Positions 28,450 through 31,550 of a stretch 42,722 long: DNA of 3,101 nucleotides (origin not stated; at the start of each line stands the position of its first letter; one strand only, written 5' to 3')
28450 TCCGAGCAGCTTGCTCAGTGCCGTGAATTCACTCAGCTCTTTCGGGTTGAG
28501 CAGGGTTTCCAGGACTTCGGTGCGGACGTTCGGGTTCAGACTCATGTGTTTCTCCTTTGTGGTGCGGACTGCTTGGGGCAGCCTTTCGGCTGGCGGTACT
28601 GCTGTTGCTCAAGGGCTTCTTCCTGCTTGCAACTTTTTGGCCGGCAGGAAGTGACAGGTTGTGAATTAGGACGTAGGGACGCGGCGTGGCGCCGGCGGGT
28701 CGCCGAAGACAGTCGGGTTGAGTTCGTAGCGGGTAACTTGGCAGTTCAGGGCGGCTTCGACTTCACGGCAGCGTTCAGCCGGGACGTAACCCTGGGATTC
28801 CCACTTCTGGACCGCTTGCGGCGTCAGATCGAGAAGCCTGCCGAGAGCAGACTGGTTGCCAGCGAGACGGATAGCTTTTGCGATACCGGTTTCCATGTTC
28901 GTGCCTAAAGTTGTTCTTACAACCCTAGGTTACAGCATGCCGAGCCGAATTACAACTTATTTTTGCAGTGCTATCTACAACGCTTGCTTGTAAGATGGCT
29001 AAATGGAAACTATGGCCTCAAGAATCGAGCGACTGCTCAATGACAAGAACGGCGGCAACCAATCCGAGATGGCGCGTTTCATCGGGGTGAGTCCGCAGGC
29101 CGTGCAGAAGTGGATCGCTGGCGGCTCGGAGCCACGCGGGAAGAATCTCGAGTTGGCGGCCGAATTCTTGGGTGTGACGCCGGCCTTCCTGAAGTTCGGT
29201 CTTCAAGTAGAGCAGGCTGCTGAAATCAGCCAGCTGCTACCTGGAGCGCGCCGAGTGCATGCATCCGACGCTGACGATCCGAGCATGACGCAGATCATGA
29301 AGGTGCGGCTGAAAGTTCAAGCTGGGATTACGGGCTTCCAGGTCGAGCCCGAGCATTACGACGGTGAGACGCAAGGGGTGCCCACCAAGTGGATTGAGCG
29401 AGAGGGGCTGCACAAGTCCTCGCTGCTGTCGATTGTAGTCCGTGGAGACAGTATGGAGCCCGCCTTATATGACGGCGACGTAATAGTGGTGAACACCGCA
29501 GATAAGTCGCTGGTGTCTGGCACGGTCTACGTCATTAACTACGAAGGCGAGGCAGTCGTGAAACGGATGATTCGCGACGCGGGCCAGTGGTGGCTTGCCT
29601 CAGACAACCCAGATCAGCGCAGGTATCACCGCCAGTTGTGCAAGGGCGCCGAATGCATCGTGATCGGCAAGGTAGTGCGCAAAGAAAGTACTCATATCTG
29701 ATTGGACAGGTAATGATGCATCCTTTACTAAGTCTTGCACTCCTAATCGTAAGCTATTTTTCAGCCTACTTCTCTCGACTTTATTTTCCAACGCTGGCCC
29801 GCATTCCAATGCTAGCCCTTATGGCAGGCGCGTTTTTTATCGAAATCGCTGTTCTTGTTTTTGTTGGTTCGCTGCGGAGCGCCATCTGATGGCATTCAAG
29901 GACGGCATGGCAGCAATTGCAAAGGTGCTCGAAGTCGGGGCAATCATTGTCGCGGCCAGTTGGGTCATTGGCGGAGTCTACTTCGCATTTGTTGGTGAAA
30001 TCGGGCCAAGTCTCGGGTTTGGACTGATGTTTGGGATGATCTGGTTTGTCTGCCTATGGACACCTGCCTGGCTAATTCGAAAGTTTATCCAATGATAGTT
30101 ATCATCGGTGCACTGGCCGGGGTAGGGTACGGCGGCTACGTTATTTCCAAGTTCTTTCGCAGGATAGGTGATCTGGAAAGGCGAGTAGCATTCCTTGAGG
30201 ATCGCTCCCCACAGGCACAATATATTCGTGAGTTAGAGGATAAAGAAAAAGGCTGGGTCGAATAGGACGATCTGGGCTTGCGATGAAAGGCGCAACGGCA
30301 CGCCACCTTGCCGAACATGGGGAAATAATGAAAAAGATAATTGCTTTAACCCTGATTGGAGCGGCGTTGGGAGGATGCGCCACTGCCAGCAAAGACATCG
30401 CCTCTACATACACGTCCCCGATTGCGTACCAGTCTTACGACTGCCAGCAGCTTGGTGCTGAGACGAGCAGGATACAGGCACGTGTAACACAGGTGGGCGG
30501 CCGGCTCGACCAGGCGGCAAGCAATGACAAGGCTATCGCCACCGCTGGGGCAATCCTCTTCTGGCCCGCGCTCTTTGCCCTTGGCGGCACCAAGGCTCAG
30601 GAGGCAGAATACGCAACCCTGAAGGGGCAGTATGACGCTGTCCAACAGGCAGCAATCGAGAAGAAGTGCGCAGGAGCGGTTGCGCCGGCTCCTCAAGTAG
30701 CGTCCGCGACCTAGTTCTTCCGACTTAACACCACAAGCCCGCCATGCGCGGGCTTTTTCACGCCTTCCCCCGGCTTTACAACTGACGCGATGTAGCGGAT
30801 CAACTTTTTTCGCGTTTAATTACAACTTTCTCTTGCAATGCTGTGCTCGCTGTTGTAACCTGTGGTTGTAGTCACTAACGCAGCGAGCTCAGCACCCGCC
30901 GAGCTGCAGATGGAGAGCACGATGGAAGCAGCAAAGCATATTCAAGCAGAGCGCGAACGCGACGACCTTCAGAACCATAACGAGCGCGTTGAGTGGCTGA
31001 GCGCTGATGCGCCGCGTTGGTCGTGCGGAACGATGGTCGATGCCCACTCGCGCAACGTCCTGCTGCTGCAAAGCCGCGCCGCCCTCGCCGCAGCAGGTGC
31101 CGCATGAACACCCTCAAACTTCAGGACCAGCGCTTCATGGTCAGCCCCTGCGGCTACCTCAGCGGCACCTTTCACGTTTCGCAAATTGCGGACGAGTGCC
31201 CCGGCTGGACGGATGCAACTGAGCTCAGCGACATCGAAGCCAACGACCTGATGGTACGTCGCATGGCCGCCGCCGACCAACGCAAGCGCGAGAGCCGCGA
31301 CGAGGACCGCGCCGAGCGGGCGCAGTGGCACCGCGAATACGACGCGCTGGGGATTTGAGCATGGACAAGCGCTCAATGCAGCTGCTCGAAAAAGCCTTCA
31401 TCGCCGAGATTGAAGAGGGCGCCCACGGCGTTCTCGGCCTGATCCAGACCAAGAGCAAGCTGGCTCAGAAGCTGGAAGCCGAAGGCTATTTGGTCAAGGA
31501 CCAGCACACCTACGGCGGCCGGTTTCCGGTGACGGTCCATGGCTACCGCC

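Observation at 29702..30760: Low-GC four-gene membrane/lipoprotein cassette co-transcribed with the CI repressor; candidate exclusion or abortive-infection module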

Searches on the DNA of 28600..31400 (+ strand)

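Call 4: search_dna_similar(query=window:28600-31400:+, collection=phages, mode=near, max_rows=30)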
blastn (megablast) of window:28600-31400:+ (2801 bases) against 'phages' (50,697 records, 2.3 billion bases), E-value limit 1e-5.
No match.

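Call 99: search_dna_similar(query=window:29702-30330:+, collection=phages, mode=distant, max_evalue=0.01, max_rows=10)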
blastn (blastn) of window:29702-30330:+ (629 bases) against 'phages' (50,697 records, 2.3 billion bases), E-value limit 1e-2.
No match.

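Call 100: search_dna_similar(query=window:29702-30330:+, collection=plasmids, mode=distant, max_evalue=0.01, max_rows=10)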
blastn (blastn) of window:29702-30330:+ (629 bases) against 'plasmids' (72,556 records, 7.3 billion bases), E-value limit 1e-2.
No match.

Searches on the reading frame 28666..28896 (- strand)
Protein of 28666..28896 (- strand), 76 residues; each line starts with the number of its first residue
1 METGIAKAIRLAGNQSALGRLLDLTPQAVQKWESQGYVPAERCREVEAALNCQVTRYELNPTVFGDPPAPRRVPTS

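Call 5: search_protein_families(library=pfam, proteins=[window:28666-28896:-], max_evalue=1)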
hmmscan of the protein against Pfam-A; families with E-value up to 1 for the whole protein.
window:28666-28896:- (76 aa): 5 families
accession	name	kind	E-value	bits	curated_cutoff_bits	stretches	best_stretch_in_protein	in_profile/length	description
PF15943.11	YdaS_toxin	-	1.1e-18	67.3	30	1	5-67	1-64/65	Bacterial toxin YdaS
PF14549.12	P22_Cro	-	2e-05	24.7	30.2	1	7-49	4-44/60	DNA-binding transcriptional regulator Cro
PF01381.28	HTH_3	-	0.0016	18.8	23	1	14-54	11-52/55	Helix-turn-helix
PF00376.29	MerR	-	0.0079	16.4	28.2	1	19-42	6-30/38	MerR family regulatory protein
PF13518.12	HTH_28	-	0.16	12.5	25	1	10-34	11-34/52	Helix-turn-helix domain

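Call 6: search_protein_families(library=phrogs, proteins=[window:28666-28896:-], max_evalue=1)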
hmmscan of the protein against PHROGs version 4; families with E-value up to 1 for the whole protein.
window:28666-28896:- (76 aa): 9 families
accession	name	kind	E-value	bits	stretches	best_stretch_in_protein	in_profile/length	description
phrog_35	-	transcription regulation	1.7e-13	52.1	1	5-65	78-139/181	transcriptional repressor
phrog_409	-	transcription regulation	6.4e-06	27.7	1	7-53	19-64/127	transcriptional regulator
phrog_8008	-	DNA, RNA and nucleotide metabolism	0.00016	22.3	1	13-40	15-42/66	DNA binding protein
phrog_57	-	head and packaging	0.0016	19.4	1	14-42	14-42/199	terminase small subunit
phrog_4836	-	transcription regulation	0.03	14.9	1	15-40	91-116/194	CII-like regulator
phrog_4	-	transcription regulation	0.036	14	1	10-53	144-187/400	transcriptional repressor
phrog_8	-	transcription regulation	0.12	12.8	1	14-52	91-130/346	transcriptional regulator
phrog_2856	-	transcription regulation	0.16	12.5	1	9-47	56-94/165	transcriptional regulator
phrog_638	-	transcription regulation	0.35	11.7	1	12-46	17-52/145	transcriptional regulator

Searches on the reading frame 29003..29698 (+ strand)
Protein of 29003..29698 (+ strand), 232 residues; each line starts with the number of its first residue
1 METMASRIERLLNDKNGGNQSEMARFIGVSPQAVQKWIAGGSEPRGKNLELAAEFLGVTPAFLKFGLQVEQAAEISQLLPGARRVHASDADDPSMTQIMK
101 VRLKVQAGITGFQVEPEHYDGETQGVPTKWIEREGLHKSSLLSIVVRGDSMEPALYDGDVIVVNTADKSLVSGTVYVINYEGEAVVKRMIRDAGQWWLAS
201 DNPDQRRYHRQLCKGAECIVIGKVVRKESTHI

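Call 5: search_protein_families(library=pfam, proteins=[window:29003-29698:+], max_evalue=1)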
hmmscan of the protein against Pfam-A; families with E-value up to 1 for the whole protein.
window:29003-29698:+ (232 aa): 13 families
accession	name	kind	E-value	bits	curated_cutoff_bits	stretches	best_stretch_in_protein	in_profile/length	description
PF00717.28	Peptidase_S24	-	2.4e-20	72.8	23.3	1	104-225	5-116/116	Peptidase S24-like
PF01381.28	HTH_3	-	2.1e-11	44.1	23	1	10-63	3-55/55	Helix-turn-helix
PF15943.11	YdaS_toxin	-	0.00011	22.3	30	1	18-40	9-31/65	Bacterial toxin YdaS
PF02954.25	HTH_8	-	0.00037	20.6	22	1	15-34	16-35/42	Bacterial regulatory protein, Fis family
PF13518.12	HTH_28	-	0.0012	19.3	25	1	16-39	11-34/52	Helix-turn-helix domain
PF14549.12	P22_Cro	-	0.0021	18.3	30.2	1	18-40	10-30/60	DNA-binding transcriptional regulator Cro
PF13443.12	HTH_26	-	0.0066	17.1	22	1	7-61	1-55/63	Cro/C1-type HTH DNA-binding domain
PF13551.12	HTH_29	-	0.0069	16.9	28.1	1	10-38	6-33/64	Winged helix-turn helix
PF10502.14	Peptidase_S26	-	0.0095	16.3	22.9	1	144-194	26-82/168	Signal peptidase, peptidase S26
PF12728.13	HTH_17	-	0.019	15.7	27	1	21-41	5-25/51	Helix-turn-helix domain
PF13560.12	HTH_31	-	0.046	14.5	27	1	20-61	17-59/64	Helix-turn-helix domain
PF00376.29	MerR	-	0.07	13.4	28.2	0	21-38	3-20/38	MerR family regulatory protein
PF13384.12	HTH_23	-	0.14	12.4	24.6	1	15-38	16-38/50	Homeodomain-like domain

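Call 6: search_protein_families(library=phrogs, proteins=[window:29003-29698:+], max_evalue=1)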
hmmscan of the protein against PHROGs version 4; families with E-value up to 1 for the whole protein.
window:29003-29698:+ (232 aa): 37 families (the best 25 are shown)
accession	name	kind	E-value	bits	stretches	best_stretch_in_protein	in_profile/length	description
phrog_4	-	transcription regulation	3.7e-45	155.6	1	1-227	134-335/400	transcriptional repressor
phrog_6201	-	transcription regulation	1.3e-17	64.8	1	138-226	25-113/121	CI-like repressor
phrog_8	-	transcription regulation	2.9e-12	47.7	1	1-63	74-135/346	transcriptional regulator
phrog_811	-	DNA, RNA and nucleotide metabolism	2.5e-09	37.8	1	139-224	46-128/140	UmuD-like protein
phrog_2967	-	transcription regulation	3.6e-09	37.5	1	2-64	9-70/225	transcriptional regulator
phrog_35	-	transcription regulation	1e-07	33.2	1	3-59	73-129/181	transcriptional repressor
phrog_8558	-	unknown function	7.8e-07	30.3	1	142-228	21-108/114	-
phrog_4583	-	transcription regulation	2.5e-05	25.2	1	4-61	11-67/81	transcriptional repressor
phrog_2328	-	transcription regulation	3.6e-05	24.6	1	2-63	14-74/128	transcriptional repressor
phrog_57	-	head and packaging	0.00014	22.8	1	19-45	14-40/199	terminase small subunit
phrog_8008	-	DNA, RNA and nucleotide metabolism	0.0015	19.2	1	12-42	10-39/66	DNA binding protein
phrog_2439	-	transcription regulation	0.0015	18.5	1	15-63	18-66/367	transcriptional regulator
phrog_4836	-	transcription regulation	0.002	18.7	1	17-75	88-146/194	CII-like regulator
phrog_2474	-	transcription regulation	0.0061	17.5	1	20-48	51-80/118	MerR-like transcriptional regulator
phrog_3949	-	transcription regulation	0.013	16.5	1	6-77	15-89/161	transcriptional repressor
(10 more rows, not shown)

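Call 79: search_dna_similar(query=window:29003-29698:+, collection=phages, mode=protein, max_evalue=1e-10, max_rows=25)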
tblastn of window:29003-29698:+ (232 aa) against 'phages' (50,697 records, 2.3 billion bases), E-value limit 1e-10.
Records with a match: 46; places in all: 46; records where one place covers at least 80% of the query: 45.
Best place of each record, by identity: <60% 46.
By first word of the organism name: Pseudomonas 26; Vibrio 9; Aeromonas 4; Salmonella 2; Haemophilus 2; Bacillus 1; Variovorax 1; Shewanella 1.
By host as written in the record: Pseudomonas aeruginosa 13; Vibrio sp. 9; - 4; Pseudomonas aeruginosa ST773 (NDM-1-producing) 3; Pseudomonas aeruginosa PA14 2; Aeromonas media 2; Actinobacillus actinomycetemcomitans 2; Bacillus sp 1; and 10 more.
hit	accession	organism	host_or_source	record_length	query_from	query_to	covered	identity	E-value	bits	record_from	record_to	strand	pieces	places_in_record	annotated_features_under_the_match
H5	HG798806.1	Pseudomonas phage vB_PaeP_Tr60_Ab31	Pseudomonas aeruginosa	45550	1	224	97%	31.1%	3e-17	86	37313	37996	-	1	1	Putative Cro/CI transcriptional regulator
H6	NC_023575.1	Pseudomonas phage vB_PaeP_Tr60_Ab31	Pseudomonas aeruginosa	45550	1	224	97%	31.1%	3e-17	86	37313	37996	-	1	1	transcriptional repressor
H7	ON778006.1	Pseudomonas phage vB_Pae_HB2107-3I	Pseudomonas aeruginosa PA14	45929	1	224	97%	31.1%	3e-17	86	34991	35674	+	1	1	helix-turn-helix transcriptional regulator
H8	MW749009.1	Bacillus phage vB_BspP_Dartukuta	Bacillus sp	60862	3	227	97%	29.5%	7e-12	70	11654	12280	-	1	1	putative helix-turn-helix domain-containing protein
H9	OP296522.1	Variovorax phage VarioGold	Variovorax sp. ZS18.2.2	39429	93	232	60%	44.3%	2e-37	143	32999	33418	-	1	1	CI-like repressor protein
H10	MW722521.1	Salmonella phage S9-5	Salmonella enterica subsp. enterica ...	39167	11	229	94%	27.5%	2e-12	72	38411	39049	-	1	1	cI repressor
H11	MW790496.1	Salmonella phage vB_SalP_ABTNLsp11242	Salmonella enterica subsp. enterica ...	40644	11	229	94%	27.5%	2e-12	72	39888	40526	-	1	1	none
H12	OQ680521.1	Aeromonas phage P05B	Aeromonas hydrophila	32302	8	225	94%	27.5%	4e-12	71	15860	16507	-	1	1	cI repressor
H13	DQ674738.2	Aeromonas phage phiO18P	Aeromonas media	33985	23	225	88%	29.0%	6e-11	67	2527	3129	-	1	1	putative cI repressor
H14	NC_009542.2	Aeromonas phage phiO18P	Aeromonas media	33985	23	225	88%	29.0%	6e-11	67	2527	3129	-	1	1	CI-like repressor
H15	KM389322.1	Pseudomonas phage F_ET2439sp/ET602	-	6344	14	211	85%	28.6%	1e-11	69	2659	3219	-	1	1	record has no annotation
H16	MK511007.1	Pseudomonas phage vB_Pae_CF121b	Pseudomonas aeruginosa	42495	14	211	85%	28.6%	1e-11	69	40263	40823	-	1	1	repressor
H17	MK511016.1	Pseudomonas phage vB_Pae_BR141b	Pseudomonas aeruginosa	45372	14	211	85%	28.6%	1e-11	69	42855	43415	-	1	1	repressor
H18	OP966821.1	Pseudomonas phage Fyn8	Pseudomonas aeruginosa PAO1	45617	14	211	85%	28.6%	1e-11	69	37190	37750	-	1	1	repressor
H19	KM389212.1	Pseudomonas phage JBD88b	-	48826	14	211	85%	28.6%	1e-11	69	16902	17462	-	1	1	record has no annotation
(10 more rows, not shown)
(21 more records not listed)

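Call 80: get_annotated_region(hit=H9, flank=3500)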
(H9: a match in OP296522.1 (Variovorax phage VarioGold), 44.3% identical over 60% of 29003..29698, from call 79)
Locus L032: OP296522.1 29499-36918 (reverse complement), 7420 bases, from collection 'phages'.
description: Variovorax phage VarioGold, complete genome.
organism: Variovorax phage VarioGold (NCBI taxid 2981550)
taxonomy: Viruses; Duplodnaviria; Heunggongvirae; Uroviricota; Caudoviricetes
host: Variovorax sp. ZS18.2.2; source: arsenic-containing biofilms; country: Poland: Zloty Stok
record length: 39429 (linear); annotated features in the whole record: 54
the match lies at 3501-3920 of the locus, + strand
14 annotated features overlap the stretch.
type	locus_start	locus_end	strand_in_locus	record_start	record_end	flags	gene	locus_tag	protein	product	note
CDS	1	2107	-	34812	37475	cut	-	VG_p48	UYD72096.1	topoisomerase-primase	-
CDS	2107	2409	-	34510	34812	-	-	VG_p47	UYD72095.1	hypothetical protein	-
CDS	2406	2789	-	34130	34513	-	-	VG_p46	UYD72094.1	CII-like transcriptional regulator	-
CDS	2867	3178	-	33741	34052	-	-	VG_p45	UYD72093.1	Cro-like transcriptional regulator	-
CDS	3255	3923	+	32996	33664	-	-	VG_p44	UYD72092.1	CI-like repressor protein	-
CDS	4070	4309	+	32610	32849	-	-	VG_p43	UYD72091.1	hypothetical protein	-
CDS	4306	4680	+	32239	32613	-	-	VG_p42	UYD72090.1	hypothetical protein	-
CDS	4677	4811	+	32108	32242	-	-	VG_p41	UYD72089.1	hypothetical protein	-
CDS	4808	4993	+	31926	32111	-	-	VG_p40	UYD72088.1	transmembrane segment-containing protein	-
CDS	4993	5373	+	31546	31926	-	-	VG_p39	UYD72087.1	ssDNA-binding protein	-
CDS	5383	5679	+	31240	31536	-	-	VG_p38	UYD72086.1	AAA+-type ATPase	-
CDS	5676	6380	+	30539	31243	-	-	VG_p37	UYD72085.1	deoxynucleoside monophosphate kinase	-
CDS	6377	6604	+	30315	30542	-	-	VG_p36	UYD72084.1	hypothetical protein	-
CDS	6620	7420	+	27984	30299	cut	-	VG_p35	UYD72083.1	ParB/RepB/Spo0J family partition protein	-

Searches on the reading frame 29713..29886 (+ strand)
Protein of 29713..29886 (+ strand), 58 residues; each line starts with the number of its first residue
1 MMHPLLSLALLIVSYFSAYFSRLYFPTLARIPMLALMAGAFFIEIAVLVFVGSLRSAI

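Call 5: search_protein_families(library=pfam, proteins=[window:29713-29886:+], max_evalue=1)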
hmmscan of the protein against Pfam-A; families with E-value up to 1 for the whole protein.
window:29713-29886:+ (58 aa): 0 families

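Call 6: search_protein_families(library=phrogs, proteins=[window:29713-29886:+], max_evalue=1)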
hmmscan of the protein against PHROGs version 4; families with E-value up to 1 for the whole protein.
window:29713-29886:+ (58 aa): 1 family
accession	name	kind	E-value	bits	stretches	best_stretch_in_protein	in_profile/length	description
phrog_7294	-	unknown function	0.47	11.9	1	10-50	5-46/75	-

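Call 7: search_protein_families(library=padloc, proteins=[window:29713-29886:+], max_evalue=1)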
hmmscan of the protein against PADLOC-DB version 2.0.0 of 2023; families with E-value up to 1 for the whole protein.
window:29713-29886:+ (58 aa): 0 families

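Call 8: search_protein_families(library=ncbifam, proteins=[window:29713-29886:+], max_evalue=1)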
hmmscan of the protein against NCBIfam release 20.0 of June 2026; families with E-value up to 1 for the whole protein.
window:29713-29886:+ (58 aa): 0 families

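Call 22: find_related_loci(query=window:29713-29886:+, collection=viral_contigs, flank=4000)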
Query window:29713-29886:+ (58 aa) in viral_contigs; peptide patterns used: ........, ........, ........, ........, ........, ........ (x = any residue, [..] = any of these).
41 stretches matched a pattern, but none encodes a relative of the query by tblastn (E <= 1e-3).

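Call 25: find_homologous_proteins(query=window:29713-29886:+, max_evalue=0.01)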
Query window:29713-29886:+ (58 aa): 1 proteins with E <= 0.01 among 1 candidates.
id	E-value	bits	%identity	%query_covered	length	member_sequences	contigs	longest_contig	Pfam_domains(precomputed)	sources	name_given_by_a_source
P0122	5.5e-26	106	100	100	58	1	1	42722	-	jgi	jgi:hypothetical protein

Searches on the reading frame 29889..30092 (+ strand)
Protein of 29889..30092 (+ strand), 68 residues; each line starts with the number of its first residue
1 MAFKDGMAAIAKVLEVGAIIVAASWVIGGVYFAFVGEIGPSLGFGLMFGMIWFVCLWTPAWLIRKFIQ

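Call 5: search_protein_families(library=pfam, proteins=[window:29889-30092:+], max_evalue=1)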
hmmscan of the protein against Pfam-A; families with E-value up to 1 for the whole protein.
window:29889-30092:+ (68 aa): 3 families
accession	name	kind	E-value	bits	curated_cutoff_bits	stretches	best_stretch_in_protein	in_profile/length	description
PF11188.13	DUF2975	-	0.15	12.4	27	1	2-56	50-103/130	Protein of unknown function (DUF2975)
PF03176.21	MMPL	-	0.55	9.6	20.5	1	2-61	239-298/333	MMPL family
PF12409.13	P5-ATPase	-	0.57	10.7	22.7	1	41-64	21-44/125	P5-type ATPase cation transporter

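Call 6: search_protein_families(library=phrogs, proteins=[window:29889-30092:+], max_evalue=1)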
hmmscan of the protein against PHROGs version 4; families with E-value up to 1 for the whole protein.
window:29889-30092:+ (68 aa): 0 families

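Call 7: search_protein_families(library=padloc, proteins=[window:29889-30092:+], max_evalue=1)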
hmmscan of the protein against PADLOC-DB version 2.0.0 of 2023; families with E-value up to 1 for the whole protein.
window:29889-30092:+ (68 aa): 0 families

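Call 8: search_protein_families(library=ncbifam, proteins=[window:29889-30092:+], max_evalue=1)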
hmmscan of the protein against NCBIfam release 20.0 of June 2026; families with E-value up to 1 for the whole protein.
window:29889-30092:+ (68 aa): 1 family
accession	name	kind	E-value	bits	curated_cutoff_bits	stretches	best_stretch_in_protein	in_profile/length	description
NF053677.1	Desat2ChcC2Cyan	equivalog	0.19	10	900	1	11-49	513-548/558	4-oxocyclohex-2-ene-1-carboxylate 5-dehydrogenase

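Call 21: find_related_loci(query=window:29889-30092:+, collection=viral_contigs, flank=4000)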
Query window:29889-30092:+ (68 aa) in viral_contigs; peptide patterns used: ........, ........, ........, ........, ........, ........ (x = any residue, [..] = any of these).
4 stretches matched a pattern, but none encodes a relative of the query by tblastn (E <= 1e-3).

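Call 24: find_homologous_proteins(query=window:29889-30092:+, max_evalue=0.01)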
Query window:29889-30092:+ (68 aa): 1 proteins with E <= 0.01 among 1 candidates.
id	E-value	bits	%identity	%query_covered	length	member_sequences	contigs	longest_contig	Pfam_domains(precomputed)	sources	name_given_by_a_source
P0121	2.9e-36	140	100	100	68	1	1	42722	-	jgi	jgi:hypothetical protein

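Call 72: find_related_loci(query=A4, collection=viral_contigs, flank=4000)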
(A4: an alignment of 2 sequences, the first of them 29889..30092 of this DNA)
Query A4 (68 aa) in viral_contigs; peptide patterns used: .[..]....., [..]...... (x = any residue, [..] = any of these).
19 stretches matched a pattern, but none encodes a relative of the query by tblastn (E <= 1e-3).
